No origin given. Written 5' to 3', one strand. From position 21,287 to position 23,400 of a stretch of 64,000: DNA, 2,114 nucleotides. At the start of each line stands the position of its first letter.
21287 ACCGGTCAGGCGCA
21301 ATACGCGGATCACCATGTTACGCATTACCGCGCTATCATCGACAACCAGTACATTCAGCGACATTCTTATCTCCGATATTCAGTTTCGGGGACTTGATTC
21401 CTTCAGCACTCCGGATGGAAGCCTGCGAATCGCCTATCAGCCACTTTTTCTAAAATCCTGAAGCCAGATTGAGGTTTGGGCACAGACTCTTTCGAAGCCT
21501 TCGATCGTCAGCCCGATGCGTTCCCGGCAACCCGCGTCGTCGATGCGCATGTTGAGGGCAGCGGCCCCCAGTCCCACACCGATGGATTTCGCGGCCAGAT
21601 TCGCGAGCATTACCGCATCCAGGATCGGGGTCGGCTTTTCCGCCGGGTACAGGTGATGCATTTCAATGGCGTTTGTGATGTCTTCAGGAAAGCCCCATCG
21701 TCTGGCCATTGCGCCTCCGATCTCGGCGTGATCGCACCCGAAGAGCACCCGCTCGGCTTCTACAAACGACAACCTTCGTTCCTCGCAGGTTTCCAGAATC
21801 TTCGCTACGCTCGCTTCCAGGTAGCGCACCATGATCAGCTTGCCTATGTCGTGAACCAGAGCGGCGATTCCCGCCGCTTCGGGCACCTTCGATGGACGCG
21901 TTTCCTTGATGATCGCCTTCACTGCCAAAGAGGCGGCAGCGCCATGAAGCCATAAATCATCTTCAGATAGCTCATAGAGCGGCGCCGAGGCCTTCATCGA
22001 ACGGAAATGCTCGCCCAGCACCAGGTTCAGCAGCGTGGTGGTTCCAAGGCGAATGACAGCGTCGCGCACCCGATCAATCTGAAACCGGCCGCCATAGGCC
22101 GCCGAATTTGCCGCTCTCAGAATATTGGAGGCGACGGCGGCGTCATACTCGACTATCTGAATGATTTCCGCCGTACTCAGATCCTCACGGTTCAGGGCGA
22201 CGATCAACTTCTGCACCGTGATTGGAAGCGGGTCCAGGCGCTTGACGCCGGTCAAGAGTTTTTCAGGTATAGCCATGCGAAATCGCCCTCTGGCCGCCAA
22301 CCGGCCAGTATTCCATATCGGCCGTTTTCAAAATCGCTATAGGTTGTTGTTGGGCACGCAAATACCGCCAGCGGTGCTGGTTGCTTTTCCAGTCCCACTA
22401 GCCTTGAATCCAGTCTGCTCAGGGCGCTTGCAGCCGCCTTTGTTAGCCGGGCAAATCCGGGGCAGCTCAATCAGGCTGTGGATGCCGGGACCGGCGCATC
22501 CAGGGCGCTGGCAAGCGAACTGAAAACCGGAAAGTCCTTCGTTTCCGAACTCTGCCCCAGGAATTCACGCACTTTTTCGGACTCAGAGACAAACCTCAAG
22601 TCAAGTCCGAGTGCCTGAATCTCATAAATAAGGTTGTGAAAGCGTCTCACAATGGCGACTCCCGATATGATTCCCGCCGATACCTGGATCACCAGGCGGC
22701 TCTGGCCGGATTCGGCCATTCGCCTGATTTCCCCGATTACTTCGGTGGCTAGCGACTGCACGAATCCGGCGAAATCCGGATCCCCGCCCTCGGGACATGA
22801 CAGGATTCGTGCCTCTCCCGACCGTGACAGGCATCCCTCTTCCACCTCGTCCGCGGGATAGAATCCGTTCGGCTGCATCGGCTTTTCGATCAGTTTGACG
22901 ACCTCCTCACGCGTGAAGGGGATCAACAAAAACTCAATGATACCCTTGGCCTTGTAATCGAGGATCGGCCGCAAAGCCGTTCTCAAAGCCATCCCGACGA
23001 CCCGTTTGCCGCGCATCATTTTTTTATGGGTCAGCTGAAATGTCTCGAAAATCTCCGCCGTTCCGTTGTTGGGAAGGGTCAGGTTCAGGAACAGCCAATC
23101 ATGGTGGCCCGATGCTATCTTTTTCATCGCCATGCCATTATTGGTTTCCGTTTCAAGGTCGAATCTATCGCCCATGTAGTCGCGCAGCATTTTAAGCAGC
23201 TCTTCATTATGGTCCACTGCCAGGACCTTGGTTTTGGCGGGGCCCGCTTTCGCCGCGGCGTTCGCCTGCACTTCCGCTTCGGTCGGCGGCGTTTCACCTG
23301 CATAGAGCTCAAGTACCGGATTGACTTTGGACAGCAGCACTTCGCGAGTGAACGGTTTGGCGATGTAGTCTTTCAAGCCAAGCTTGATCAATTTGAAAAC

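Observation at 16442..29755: Best candidate novel system: heme-sensing chemosensory pathway with three CheX, HDOD and a REC-pseudoREC-STAS output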

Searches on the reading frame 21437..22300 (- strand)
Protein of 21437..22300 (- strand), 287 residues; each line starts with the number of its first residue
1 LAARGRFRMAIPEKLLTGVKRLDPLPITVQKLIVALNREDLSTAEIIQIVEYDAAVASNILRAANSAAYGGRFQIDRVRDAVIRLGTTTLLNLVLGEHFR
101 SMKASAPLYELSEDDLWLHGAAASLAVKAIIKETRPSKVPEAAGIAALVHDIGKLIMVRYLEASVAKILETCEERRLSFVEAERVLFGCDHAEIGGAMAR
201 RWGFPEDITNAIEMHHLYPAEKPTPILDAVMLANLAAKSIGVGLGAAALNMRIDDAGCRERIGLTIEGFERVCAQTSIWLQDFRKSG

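Call 3: search_protein_families(library=pfam, proteins=[window:21437-22300:-], max_evalue=0.01)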
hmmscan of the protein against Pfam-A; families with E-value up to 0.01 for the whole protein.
window:21437-22300:- (287 aa): 2 families
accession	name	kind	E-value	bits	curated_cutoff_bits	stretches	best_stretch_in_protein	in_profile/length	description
PF08668.18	HDOD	-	5.4e-49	166.8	22.9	1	23-216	2-194/196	HDOD domain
PF01966.28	HD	-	3.6e-06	27.7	22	1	138-227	22-101/116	HD domain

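Call 8: search_protein_families(library=ncbifam, proteins=[window:21437-22300:-], max_evalue=0.001)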
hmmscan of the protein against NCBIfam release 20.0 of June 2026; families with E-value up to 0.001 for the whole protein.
window:21437-22300:- (287 aa): 1 family
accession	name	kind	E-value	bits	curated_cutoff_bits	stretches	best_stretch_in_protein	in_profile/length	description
TIGR00277.1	HDIG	domain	1.8e-07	30.9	27.6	1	140-216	27-82/84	HDIG domain-containing metalloprotein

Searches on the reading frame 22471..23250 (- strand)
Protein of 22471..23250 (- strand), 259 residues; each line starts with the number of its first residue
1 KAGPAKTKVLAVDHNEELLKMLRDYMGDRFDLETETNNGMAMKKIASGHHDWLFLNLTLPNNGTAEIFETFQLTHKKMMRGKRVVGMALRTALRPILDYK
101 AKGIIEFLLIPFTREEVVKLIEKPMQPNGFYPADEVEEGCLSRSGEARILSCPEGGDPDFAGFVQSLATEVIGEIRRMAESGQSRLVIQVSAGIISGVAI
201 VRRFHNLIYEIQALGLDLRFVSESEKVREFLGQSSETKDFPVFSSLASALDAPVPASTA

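Call 86: search_dna_similar(query=window:22471-23250:-, collection=plasmids, mode=protein, max_evalue=0.001, max_rows=10)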
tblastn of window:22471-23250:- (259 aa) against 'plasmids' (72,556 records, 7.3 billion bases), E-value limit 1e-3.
No match.
